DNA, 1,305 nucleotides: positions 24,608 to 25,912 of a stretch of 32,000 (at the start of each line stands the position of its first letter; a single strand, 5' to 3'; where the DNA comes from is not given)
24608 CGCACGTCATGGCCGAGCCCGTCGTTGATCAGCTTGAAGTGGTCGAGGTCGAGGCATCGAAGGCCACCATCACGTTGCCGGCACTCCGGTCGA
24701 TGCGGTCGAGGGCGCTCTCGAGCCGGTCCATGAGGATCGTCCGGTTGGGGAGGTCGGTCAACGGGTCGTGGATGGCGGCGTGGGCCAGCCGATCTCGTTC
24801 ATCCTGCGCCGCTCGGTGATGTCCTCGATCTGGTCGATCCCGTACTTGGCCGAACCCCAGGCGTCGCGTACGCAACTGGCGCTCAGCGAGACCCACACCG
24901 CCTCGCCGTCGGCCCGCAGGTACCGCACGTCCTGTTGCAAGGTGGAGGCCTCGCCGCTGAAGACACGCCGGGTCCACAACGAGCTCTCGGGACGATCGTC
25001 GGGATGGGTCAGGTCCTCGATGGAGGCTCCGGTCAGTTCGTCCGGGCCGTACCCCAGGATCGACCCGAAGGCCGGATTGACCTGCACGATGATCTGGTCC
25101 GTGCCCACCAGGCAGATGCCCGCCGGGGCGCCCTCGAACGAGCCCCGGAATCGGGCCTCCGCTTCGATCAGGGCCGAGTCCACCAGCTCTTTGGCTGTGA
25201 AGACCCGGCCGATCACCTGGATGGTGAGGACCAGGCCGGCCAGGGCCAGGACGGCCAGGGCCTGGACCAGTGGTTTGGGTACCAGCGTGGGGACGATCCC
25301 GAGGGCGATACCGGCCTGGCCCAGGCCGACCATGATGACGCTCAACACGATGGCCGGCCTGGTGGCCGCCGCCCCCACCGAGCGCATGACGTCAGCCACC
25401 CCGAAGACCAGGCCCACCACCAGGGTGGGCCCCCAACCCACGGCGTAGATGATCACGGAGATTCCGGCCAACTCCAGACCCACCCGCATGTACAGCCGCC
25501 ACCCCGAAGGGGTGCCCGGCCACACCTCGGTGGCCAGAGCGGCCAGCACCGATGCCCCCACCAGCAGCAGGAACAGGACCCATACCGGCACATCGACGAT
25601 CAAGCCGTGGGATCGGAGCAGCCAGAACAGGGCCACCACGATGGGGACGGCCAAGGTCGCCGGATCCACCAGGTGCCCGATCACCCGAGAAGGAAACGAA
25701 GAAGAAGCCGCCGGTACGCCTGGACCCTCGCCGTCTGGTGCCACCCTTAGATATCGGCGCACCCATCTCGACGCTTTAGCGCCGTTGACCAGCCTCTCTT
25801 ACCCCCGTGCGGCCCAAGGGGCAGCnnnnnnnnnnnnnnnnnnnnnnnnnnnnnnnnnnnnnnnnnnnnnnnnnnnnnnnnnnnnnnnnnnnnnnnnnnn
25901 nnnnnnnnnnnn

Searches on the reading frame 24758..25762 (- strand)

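Call 13: search_protein_families(library=pfam, proteins=[window:24758-25762:-], max_evalue=0.00001)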
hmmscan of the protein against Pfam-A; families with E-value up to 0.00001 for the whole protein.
window:24758-25762:- (334 aa): 5 families
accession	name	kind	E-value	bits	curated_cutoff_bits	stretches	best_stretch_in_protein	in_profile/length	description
PF00989.32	PAS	-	4.7e-14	52.8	22.6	1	204-305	2-103/113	PAS fold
PF13426.13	PAS_9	-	3.5e-13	50.1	27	1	213-317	1-103/103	PAS domain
PF08447.18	PAS_3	-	8.7e-13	48.8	25.6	1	226-304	2-81/89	PAS fold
PF08448.16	PAS_4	-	5.8e-12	46.3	23.1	1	209-320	1-110/110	PAS fold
PF13188.13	PAS_8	-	8.7e-08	32.3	21.8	1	203-264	1-60/65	PAS domain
